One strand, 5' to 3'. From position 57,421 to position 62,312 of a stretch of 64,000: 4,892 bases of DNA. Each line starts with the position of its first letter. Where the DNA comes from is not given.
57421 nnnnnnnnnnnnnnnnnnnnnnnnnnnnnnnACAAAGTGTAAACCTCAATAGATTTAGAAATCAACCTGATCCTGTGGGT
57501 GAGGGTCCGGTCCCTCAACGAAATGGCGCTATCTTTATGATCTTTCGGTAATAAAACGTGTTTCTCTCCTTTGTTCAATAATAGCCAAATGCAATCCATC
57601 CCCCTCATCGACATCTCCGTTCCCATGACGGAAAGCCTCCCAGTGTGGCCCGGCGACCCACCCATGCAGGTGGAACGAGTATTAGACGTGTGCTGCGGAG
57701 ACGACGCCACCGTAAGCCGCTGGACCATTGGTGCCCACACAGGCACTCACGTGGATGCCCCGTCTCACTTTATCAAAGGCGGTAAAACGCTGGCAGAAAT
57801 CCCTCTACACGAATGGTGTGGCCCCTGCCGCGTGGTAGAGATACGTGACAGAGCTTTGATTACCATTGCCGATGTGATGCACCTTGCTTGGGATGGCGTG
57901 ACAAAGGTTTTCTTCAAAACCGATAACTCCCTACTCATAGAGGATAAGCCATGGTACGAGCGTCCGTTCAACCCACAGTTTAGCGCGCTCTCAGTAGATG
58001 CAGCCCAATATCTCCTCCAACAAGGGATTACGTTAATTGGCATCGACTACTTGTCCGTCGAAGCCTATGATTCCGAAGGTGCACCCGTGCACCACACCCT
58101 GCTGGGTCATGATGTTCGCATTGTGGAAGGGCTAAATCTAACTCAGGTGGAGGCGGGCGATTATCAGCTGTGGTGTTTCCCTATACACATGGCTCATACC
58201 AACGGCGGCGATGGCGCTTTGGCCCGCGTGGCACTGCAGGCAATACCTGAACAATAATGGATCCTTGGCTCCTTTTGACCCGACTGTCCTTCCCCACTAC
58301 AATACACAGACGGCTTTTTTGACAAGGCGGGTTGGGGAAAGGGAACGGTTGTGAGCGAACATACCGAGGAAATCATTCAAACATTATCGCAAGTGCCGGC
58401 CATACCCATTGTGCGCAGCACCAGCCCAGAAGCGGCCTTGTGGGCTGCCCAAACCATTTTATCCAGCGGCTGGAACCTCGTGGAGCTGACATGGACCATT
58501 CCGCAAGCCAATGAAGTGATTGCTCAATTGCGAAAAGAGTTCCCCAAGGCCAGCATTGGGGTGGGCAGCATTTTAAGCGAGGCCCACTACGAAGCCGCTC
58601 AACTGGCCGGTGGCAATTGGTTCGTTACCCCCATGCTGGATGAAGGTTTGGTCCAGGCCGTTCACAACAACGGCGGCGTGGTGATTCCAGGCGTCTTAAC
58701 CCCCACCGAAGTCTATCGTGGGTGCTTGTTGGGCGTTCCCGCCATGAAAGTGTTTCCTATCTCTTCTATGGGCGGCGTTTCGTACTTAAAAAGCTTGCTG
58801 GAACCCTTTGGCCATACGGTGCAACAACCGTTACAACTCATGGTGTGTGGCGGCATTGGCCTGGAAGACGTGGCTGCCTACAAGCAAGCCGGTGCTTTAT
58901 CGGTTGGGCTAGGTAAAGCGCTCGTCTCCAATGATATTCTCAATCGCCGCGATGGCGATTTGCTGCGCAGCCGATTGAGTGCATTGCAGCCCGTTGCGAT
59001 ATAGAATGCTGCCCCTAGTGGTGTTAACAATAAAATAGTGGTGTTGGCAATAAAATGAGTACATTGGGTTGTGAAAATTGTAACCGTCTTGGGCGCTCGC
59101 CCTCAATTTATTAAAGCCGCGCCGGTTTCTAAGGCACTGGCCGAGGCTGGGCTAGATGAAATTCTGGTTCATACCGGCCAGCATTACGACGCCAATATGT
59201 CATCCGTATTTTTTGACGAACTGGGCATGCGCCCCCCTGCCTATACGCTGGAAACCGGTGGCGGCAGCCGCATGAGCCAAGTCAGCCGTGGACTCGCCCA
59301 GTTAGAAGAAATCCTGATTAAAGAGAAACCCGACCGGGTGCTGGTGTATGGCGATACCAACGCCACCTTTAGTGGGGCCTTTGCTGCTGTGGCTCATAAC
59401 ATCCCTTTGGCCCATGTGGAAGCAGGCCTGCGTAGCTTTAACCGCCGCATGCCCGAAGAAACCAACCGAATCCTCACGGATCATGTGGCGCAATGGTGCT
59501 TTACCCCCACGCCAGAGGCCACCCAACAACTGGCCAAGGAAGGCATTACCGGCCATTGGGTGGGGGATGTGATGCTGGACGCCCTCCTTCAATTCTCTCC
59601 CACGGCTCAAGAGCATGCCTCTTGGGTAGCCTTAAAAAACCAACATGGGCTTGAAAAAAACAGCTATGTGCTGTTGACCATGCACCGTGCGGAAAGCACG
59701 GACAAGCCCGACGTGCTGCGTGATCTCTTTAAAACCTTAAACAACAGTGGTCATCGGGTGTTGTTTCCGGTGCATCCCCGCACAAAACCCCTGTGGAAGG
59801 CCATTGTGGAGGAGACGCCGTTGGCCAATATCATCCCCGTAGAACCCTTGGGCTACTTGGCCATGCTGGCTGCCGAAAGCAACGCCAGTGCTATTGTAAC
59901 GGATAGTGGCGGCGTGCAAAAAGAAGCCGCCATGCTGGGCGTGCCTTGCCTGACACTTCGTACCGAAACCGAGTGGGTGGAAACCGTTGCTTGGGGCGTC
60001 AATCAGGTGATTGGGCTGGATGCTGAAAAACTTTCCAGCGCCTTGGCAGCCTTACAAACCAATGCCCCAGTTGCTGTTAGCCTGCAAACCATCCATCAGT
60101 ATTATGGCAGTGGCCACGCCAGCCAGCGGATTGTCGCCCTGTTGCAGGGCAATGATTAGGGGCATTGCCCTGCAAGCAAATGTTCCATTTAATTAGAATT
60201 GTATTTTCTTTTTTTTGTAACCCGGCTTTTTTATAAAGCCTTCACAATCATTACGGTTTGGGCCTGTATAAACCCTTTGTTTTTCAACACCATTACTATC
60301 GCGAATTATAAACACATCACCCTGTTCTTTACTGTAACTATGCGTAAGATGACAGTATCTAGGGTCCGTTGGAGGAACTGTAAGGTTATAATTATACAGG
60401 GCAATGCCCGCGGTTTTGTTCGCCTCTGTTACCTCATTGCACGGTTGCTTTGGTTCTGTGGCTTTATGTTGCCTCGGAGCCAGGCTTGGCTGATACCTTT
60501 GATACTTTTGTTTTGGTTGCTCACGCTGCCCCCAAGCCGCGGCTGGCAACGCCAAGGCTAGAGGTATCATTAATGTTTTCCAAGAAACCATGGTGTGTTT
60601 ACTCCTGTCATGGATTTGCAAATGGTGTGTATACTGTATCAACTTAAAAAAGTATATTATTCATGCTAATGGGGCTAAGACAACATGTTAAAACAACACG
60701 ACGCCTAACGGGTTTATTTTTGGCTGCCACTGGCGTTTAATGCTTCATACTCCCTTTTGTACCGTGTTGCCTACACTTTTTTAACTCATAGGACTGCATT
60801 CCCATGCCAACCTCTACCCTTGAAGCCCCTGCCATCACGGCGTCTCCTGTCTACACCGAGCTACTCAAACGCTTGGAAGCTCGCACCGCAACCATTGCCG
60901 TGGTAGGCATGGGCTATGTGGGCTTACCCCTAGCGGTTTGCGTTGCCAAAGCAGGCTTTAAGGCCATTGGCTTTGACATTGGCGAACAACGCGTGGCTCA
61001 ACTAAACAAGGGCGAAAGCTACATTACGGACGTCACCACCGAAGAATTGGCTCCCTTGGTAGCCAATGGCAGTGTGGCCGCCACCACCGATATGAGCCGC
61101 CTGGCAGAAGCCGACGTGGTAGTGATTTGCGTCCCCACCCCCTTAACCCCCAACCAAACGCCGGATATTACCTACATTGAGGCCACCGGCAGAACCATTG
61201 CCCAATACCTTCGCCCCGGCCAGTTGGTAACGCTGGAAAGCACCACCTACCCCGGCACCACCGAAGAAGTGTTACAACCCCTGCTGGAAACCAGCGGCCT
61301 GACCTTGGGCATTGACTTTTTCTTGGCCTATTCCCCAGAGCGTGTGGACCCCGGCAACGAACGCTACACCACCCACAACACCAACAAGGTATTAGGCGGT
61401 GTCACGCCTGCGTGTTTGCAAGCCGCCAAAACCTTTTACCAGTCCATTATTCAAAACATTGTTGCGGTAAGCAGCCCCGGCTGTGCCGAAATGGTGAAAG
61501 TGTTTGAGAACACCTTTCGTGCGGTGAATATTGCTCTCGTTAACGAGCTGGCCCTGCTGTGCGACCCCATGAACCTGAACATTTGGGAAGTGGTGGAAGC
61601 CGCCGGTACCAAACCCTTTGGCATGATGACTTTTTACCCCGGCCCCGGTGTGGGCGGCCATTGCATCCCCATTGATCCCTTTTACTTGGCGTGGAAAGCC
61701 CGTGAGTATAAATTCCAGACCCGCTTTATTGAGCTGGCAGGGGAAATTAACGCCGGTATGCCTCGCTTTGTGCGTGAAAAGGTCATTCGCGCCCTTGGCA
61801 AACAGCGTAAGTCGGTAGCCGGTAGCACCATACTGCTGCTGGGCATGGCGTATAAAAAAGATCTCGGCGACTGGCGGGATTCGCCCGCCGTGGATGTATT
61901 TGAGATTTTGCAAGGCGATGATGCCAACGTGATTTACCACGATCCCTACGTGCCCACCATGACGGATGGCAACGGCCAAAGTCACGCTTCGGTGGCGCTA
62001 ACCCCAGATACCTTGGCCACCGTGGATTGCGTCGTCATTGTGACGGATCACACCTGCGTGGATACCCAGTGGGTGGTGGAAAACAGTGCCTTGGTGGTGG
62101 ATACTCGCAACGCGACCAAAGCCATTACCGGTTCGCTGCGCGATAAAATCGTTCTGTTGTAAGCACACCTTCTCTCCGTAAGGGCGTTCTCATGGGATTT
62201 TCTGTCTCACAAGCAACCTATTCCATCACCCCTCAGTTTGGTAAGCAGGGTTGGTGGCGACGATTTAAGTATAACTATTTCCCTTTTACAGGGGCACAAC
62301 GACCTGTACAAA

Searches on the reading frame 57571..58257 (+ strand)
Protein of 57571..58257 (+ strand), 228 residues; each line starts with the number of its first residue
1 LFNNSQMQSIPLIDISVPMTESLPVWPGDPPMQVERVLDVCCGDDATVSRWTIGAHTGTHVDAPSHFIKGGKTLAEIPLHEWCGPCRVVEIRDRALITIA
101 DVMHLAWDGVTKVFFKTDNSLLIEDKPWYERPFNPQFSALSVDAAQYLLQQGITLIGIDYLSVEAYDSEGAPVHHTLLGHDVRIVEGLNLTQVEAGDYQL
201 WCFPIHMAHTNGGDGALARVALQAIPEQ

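Call 19: search_protein_families(library=pfam, proteins=[window:57571-58257:+])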
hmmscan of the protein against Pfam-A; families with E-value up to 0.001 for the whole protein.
window:57571-58257:+ (228 aa): 1 family
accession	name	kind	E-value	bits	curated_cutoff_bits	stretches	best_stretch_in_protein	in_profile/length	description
PF04199.19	Cyclase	-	6.3e-26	91.7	23.1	1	13-165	1-142/142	Putative cyclase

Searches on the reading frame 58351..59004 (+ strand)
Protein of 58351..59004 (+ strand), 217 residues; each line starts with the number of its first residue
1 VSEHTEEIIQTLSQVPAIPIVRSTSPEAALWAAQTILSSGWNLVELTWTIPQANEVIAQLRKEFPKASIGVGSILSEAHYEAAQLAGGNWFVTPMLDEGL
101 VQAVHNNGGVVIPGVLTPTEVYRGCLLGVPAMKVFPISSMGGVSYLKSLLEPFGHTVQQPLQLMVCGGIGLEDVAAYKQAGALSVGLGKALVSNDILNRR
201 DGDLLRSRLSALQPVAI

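Call 19: search_protein_families(library=pfam, proteins=[window:58351-59004:+])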
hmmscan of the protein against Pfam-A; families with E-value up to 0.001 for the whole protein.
window:58351-59004:+ (217 aa): 1 family
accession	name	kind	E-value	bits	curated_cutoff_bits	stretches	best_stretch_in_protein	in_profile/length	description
PF01081.25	Aldolase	-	3.5e-33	115.1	27.8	1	9-202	2-190/196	KDPG and KHG aldolase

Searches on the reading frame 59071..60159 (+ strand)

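Call 19: search_protein_families(library=pfam, proteins=[window:59071-60159:+])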
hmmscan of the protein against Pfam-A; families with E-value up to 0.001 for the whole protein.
window:59071-60159:+ (362 aa): 2 families
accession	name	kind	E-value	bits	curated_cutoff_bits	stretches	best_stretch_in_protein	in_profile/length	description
PF02350.25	Epimerase_2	-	1.4e-96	323.9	30.6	1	25-358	6-346/347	UDP-N-acetylglucosamine 2-epimerase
PF01075.23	Glyco_transf_9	-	0.0003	20.6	22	1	197-317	104-229/247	Glycosyltransferase family 9 (heptosyltransferase)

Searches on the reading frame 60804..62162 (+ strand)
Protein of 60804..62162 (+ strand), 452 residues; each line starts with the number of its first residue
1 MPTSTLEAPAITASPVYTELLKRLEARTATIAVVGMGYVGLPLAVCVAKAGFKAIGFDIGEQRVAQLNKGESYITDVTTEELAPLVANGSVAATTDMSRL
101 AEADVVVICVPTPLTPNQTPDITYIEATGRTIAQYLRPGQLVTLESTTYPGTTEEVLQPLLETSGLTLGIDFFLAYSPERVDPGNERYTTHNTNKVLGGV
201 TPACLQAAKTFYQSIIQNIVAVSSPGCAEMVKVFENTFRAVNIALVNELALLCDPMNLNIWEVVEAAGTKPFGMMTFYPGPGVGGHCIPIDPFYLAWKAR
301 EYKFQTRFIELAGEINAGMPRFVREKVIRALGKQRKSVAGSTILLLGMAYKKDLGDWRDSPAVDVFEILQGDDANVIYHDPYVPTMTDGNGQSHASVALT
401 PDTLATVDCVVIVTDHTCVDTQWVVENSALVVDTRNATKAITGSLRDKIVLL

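Call 19: search_protein_families(library=pfam, proteins=[window:60804-62162:+])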
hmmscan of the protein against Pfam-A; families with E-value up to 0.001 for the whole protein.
window:60804-62162:+ (452 aa): 8 families
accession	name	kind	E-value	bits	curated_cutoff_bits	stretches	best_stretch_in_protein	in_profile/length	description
PF03721.20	UDPG_MGDP_dh_N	-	3.1e-46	157.8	27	1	30-206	2-181/187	UDP-glucose/GDP-mannose dehydrogenase family, NAD binding domain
PF00984.24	UDPG_MGDP_dh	-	9.8e-33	112.6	25.4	1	228-317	3-93/94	UDP-glucose/GDP-mannose dehydrogenase family, central domain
PF03720.21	UDPG_MGDP_dh_C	-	9.5e-20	71.3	30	1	344-439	1-102/103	UDP-glucose/GDP-mannose dehydrogenase family, UDP binding domain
PF03446.21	NAD_binding_2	-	8.8e-09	36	21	1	30-162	1-109/161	NAD binding domain of 6-phosphogluconate dehydrogenase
PF02826.25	2-Hacid_dh_C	-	5.5e-05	23.1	25.1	0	24-69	32-77/178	D-isomer specific 2-hydroxyacid dehydrogenase, NAD binding domain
PF02558.23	ApbA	-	9.5e-05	22.5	22.2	1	31-119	1-83/150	Ketopantoate reductase PanE/ApbA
PF02737.24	3HCDH_N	-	0.0004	20.8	22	1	30-111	1-87/180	3-hydroxyacyl-CoA dehydrogenase, NAD binding domain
PF01210.29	NAD_Gly3P_dh_N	-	0.0005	20.5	23.1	0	31-116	2-83/158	NAD-dependent glycerol-3-phosphate dehydrogenase N-terminus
